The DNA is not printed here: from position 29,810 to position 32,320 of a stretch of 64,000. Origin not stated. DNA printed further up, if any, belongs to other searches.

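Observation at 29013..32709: Candidate non-canonical T6SS membrane complex: tail-anchored protein plus Ras-like GTPase-TM-periplasmic fusion plus small secreted protein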

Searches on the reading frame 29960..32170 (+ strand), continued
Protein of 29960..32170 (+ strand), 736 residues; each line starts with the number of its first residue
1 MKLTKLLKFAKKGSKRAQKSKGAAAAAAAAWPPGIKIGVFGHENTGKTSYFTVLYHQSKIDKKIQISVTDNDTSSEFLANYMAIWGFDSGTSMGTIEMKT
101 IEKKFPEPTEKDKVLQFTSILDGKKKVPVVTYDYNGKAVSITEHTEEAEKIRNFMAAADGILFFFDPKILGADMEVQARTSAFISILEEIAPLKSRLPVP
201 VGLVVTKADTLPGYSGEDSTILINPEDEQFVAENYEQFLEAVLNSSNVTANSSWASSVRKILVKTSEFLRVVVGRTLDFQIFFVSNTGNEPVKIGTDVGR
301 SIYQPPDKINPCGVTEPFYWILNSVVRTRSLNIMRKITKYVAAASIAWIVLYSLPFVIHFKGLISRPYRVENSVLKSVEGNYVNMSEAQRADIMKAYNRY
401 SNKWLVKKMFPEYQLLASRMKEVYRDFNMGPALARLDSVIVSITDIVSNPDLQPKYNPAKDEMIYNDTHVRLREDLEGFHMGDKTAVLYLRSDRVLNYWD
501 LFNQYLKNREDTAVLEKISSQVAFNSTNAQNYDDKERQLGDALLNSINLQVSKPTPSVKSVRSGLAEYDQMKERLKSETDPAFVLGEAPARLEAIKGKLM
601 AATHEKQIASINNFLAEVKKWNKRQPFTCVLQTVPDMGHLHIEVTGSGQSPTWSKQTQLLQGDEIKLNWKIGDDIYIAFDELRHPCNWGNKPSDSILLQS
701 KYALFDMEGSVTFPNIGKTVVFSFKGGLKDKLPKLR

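Call 60: search_protein_representatives(alignment_id=A1)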
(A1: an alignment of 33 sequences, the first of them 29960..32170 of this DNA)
Query: 33 sequences, 736 profile positions. Proteins with E-value up to 0.001 (for the whole library): 163; up to 1e-10: 90; up to 1e-30: 69. The best 150 are listed.
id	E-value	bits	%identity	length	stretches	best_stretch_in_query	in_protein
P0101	0.0e+00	1150.2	-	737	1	1-735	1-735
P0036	3.0e-295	997.7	-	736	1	1-736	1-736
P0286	1.7e-285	965.5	-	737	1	1-736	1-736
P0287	5.3e-284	960.5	-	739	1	1-736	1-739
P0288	1.4e-269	912.8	-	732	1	3-736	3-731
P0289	1.8e-268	909.1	-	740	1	2-736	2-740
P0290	2.6e-260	882.2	-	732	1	11-735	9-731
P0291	1.7e-257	872.9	-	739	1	2-736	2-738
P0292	5.3e-256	867.9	-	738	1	5-736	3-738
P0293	1.5e-246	836.6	-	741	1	2-736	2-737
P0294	3.3e-240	815.7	-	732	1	2-734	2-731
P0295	2.3e-238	809.6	-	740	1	2-736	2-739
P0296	3.5e-219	746.2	-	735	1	1-735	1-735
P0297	2.9e-214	729.9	-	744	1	4-735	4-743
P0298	2.9e-212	723.3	-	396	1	1-396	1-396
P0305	2.2e-118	412.9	-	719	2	5-483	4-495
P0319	1.8e-73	264.5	-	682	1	9-438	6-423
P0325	1.0e-63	232.2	-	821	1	5-367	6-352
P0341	2.4e-41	158.2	-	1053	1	31-379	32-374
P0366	1.3e-13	66.6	-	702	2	177-428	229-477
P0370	1.8e-11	59.5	-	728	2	191-359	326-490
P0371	3.9e-11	58.4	-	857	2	200-370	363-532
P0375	4.8e-10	54.8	-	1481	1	124-343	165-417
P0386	5.0e-07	44.8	-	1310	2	201-488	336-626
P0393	5.7e-06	41.3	-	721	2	201-442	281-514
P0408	3.4e-05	38.7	-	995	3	201-354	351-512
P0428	2.5e-04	35.8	-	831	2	183-370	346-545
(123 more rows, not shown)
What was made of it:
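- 31052..32131 (+): Periplasmic part: helical domain (aa 365-622), then a C-terminal beta-sandwich (aa 625-724). This part is replaced by other C-termini in distant relatives (call 60).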

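Call 61: search_protein_families(library=pfam, proteins=[P0386, P0375, P0408, P0371, P0370, P0366, P0393, P0428, P0341, P0325], max_evalue=0.01)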
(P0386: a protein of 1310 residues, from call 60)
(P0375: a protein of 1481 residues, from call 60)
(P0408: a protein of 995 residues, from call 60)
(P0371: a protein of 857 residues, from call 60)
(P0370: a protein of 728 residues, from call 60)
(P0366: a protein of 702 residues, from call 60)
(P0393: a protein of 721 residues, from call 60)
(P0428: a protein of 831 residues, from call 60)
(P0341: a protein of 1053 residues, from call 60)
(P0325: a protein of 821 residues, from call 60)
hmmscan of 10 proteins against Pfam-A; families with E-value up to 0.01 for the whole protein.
P0386 (1310 aa): 1 family
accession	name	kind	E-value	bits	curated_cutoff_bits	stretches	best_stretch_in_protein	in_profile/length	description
PF19993.5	DO-GTPase2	-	1.1e-07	32.2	27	1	17-168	4-158/226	Double-GTPase 2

P0375 (1481 aa): 1 family
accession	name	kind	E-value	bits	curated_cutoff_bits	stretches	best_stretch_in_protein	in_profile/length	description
PF19993.5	DO-GTPase2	-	0.0018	18.4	27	0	193-280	111-187/226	Double-GTPase 2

P0408 (995 aa): 2 families
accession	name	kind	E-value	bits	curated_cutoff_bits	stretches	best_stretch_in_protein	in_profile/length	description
PF19993.5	DO-GTPase2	-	4.2e-09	36.8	27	1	34-233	3-191/226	Double-GTPase 2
PF04317.18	DUF463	-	0.00028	20.4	25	0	33-128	2-120/443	YcjX-like family, DUF463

P0371 (857 aa): 1 family
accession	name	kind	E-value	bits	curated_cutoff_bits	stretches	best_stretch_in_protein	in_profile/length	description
PF19975.5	DO-GTPase1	-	0.009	15.8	27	0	25-83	2-59/271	Double-GTPase 1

P0370 (728 aa): 3 families
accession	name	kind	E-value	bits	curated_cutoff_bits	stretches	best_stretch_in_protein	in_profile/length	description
PF19993.5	DO-GTPase2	-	0.00042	20.5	27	0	18-36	2-20/226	Double-GTPase 2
PF02367.23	TsaE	-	0.0027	18.1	26.6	1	7-43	12-48/128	Threonylcarbamoyl adenosine biosynthesis protein TsaE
PF00005.33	ABC_tran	-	0.0086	17.1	25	0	8-40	3-35/137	ABC transporter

P0366 (702 aa): 3 families
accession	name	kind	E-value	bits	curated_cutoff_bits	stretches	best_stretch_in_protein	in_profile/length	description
PF19993.5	DO-GTPase2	-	5.3e-10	39.8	27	1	22-269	3-177/226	Double-GTPase 2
PF19975.5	DO-GTPase1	-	2e-05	24.4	27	1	24-195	2-168/271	Double-GTPase 1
PF01926.29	MMR_HSR1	-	0.0027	18.2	21.9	0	21-148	1-87/113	50S ribosome-binding GTPase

P0393 (721 aa): 3 families
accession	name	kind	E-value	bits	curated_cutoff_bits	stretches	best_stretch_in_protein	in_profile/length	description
PF19975.5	DO-GTPase1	-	1.4e-07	31.5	27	1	26-149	2-129/271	Double-GTPase 1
PF01926.29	MMR_HSR1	-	7.2e-05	23.3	21.9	1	23-146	1-91/113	50S ribosome-binding GTPase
PF19993.5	DO-GTPase2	-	8e-05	22.9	27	0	24-134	3-127/226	Double-GTPase 2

P0428 (831 aa): 1 family
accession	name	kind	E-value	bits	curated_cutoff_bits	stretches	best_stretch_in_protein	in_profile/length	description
PF19993.5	DO-GTPase2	-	9.2e-05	22.6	27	1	58-137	58-135/226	Double-GTPase 2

P0341 (1053 aa): 4 families
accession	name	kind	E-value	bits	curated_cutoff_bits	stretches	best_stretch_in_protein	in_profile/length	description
PF19975.5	DO-GTPase1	-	0.0026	17.5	27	1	40-141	2-102/271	Double-GTPase 1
PF16797.11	Fungal_KA1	-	0.0027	17.8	27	0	404-435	16-44/118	Fungal kinase associated-1 domain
PF14331.11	IcmF-related_N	-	0.0035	17.1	25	1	197-237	63-103/259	IcmF-related N-terminal domain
PF19993.5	DO-GTPase2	-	0.0072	16.5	27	0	38-62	3-27/226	Double-GTPase 2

P0325 (821 aa): 2 families
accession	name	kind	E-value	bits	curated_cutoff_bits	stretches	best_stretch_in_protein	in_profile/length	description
PF19975.5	DO-GTPase1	-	1.4e-06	28.2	27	1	41-159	2-125/271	Double-GTPase 1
PF19993.5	DO-GTPase2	-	3.2e-06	27.4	27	1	119-206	95-181/226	Double-GTPase 2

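Call 93: find_encoding_contigs(protein=P0325, flank=10000, max_places=2)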
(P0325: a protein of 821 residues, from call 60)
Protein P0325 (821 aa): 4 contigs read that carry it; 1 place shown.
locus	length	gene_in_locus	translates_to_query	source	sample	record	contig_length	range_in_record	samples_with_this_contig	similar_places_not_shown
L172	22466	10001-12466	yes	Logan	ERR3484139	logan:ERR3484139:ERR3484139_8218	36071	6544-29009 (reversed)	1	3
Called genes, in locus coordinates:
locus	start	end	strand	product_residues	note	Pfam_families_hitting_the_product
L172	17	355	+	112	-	PF04965:GPW_gp25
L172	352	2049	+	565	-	-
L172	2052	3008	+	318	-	PF03793:PASTA (weak), PF06996:T6SS_TssG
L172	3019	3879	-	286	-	-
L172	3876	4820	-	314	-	-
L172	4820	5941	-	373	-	-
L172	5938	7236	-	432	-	PF07719:TPR_2 (faint), PF13181:TPR_8 (faint), PF13428:TPR_14 (faint), PF13432:TPR_16, PF00515:TPR_1 (faint), PF14559:TPR_19 (faint)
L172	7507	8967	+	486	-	-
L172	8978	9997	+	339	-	-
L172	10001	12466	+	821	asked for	PF19975:DO-GTPase1 (weak), PF19993:DO-GTPase2 (faint)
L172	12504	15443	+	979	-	PF20013:GAP1-N2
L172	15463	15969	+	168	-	-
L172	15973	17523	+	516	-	-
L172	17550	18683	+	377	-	PF07719:TPR_2 (faint)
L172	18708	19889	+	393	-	-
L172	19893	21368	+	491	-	PF00753:Lactamase_B, PF12706:Lactamase_B_2 (weak), PF17778:WHD_BLACT (weak)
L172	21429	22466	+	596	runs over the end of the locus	PF01321:Creatinase_N, PF16189:Creatinase_N_2, PF00557:Peptidase_M24, PF16188:Peptidase_M24_C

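Call 94: find_encoding_contigs(protein=P0305, flank=10000, max_places=2)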
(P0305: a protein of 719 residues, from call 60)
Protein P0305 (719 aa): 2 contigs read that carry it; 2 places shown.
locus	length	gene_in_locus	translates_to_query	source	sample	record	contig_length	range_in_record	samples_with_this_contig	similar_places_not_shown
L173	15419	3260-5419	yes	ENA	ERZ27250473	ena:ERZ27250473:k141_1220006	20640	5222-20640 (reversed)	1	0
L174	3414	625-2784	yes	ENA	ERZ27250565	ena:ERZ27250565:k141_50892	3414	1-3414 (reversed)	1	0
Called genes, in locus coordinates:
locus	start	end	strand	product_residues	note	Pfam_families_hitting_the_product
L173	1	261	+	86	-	?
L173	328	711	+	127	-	-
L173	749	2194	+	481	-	PF05936:T6SS_VasE (weak)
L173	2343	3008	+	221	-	-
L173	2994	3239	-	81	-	-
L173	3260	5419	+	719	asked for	PF19993:DO-GTPase2 (faint)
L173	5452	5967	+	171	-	-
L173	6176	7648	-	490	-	PF00481:PP2C, PF13672:PP2C_2, PF08308:PEGA (weak)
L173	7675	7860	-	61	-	-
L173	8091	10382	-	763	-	PF16697:Yop-YscD_cpl, PF00498:FHA, PF23727:Beta-prop_FAM234A_B (faint), PF23743:Beta-prop_BBS7 (faint), PF13570:Beta-prop_ACSF4, PF15907:Itfg2 (faint), PF13517:FG-GAP_3, PF13517:FG-GAP_3, +2 more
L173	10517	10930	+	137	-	-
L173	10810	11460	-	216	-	-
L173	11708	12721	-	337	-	PF03349:Toluene_X (faint)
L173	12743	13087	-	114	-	PF01934:HepT-like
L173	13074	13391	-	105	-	PF01909:NTP_transf_2, PF18765:Polbeta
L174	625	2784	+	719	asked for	PF19993:DO-GTPase2 (faint)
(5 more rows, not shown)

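Call 95: find_encoding_contigs(protein=P0341, flank=10000, max_places=1)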
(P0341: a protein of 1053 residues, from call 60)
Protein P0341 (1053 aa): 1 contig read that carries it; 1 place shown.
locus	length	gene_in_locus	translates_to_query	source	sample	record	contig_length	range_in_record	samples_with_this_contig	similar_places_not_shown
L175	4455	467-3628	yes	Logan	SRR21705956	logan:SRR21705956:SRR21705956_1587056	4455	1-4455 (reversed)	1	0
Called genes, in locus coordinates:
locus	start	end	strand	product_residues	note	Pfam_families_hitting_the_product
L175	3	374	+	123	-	?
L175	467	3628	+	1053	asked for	-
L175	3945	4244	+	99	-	PF18765:Polbeta, PF01909:NTP_transf_2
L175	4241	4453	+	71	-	?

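Call 96: find_encoding_contigs(protein=P0319, flank=10000, max_places=1)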
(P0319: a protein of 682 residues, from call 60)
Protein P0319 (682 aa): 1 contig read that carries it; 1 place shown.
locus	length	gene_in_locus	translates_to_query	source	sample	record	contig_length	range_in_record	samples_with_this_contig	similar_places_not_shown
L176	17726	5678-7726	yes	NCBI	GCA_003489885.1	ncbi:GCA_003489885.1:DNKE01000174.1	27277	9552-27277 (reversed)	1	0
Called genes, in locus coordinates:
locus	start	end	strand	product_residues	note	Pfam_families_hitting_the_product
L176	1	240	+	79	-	?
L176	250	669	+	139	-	PF04965:GPW_gp25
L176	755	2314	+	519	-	-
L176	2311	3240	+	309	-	PF06996:T6SS_TssG (weak)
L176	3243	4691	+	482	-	-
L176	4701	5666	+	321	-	-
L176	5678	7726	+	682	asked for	PF19993:DO-GTPase2 (weak)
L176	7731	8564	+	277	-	PF20013:GAP1-N2 (faint)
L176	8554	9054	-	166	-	-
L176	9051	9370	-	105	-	-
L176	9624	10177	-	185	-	-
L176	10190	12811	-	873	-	PF19077:Big_13 (faint), PF13585:CHU_C (faint), PF13860:FlgD_ig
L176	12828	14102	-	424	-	PF26549:Tricorn_N (faint), PF07676:PD40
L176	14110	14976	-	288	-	-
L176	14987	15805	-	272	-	-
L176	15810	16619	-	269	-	-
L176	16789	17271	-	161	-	-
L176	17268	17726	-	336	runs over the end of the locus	PF00005:ABC_tran, PF13304:AAA_21 (faint)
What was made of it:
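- On DO-GTPase/GAP1 system: GAP1-N2 is present only in the distant relatives L172 and L176 (calls 93, 96).
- Closest known: DO-GTPase / GAP1 'conflict systems'. Same: Distant T6SS-linked relatives are followed by a GAP1-N2 protein (calls 93, 96).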

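Call 97: find_encoding_contigs(protein=P0386, flank=10000, max_places=1)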
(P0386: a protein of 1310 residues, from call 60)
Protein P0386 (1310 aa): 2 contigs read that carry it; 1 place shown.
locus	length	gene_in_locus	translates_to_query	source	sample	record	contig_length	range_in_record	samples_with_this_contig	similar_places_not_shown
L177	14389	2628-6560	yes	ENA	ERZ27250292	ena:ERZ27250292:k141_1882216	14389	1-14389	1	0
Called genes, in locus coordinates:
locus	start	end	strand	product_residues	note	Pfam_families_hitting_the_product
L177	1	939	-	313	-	?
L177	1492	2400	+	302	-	-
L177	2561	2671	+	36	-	-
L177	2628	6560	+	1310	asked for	PF19993:DO-GTPase2 (weak)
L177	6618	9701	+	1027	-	-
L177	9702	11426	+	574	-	-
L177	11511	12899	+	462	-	PF03781:FGE-sulfatase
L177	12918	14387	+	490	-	?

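Call 115: search_protein_families(library=pfam, alignment_id=A4, max_evalue=10)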
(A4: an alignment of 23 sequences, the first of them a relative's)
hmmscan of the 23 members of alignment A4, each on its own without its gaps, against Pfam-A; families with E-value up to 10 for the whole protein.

A. member 1, P0325 (821 aa): 5 families
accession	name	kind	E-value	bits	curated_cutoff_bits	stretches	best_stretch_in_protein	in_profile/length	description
PF19975.5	DO-GTPase1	-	1.4e-06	28.2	27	1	41-159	2-125/271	Double-GTPase 1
PF19993.5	DO-GTPase2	-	3.2e-06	27.4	27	2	119-206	95-181/226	Double-GTPase 2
PF01926.29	MMR_HSR1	-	0.055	14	21.9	1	38-59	1-22/113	50S ribosome-binding GTPase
PF07007.17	LprI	-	0.097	13.5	22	1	524-581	15-72/106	Lysozyme inhibitor LprI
PF14331.11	IcmF-related_N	-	0.12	12.1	25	1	183-203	63-83/259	IcmF-related N-terminal domain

B. families by the number of members that match (of 23 scanned): 41 families (the first 25 are shown)
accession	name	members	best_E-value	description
PF19993.5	DO-GTPase2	23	8.3e-13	Double-GTPase 2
PF14331.11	IcmF-related_N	16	9.2e-05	IcmF-related N-terminal domain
PF19975.5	DO-GTPase1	15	1.4e-06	Double-GTPase 1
PF01926.29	MMR_HSR1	5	0.002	50S ribosome-binding GTPase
PF04670.18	Gtr1_RagA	2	0.00047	Gtr1/RagA G protein conserved region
PF00005.33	ABC_tran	2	0.0062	ABC transporter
PF25201.1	nSTAND6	2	0.014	Novel STAND NTPase 6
PF13401.12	AAA_22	2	0.031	AAA domain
PF04317.18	DUF463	2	0.044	YcjX-like family, DUF463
PF01656.29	CbiA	2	0.082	CobQ/CobB/MinD/ParA nucleotide binding domain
PF00009.33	GTP_EFTU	1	0.0018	Elongation factor Tu GTP binding domain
PF16797.11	Fungal_KA1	1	0.0027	Fungal kinase associated-1 domain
PF09277.16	Erythro-docking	1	0.0039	Erythronolide synthase, docking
PF13191.12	AAA_16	1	0.01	AAA ATPase domain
PF06832.18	BiPBP_C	1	0.018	Penicillin-Binding Protein C-terminus Family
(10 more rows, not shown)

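Call 117: search_protein_families(library=padloc, proteins=[window:29960-32170:+], max_evalue=0.01)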
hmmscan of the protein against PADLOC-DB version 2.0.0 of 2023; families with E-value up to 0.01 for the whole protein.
window:29960-32170:+ (736 aa): 0 families
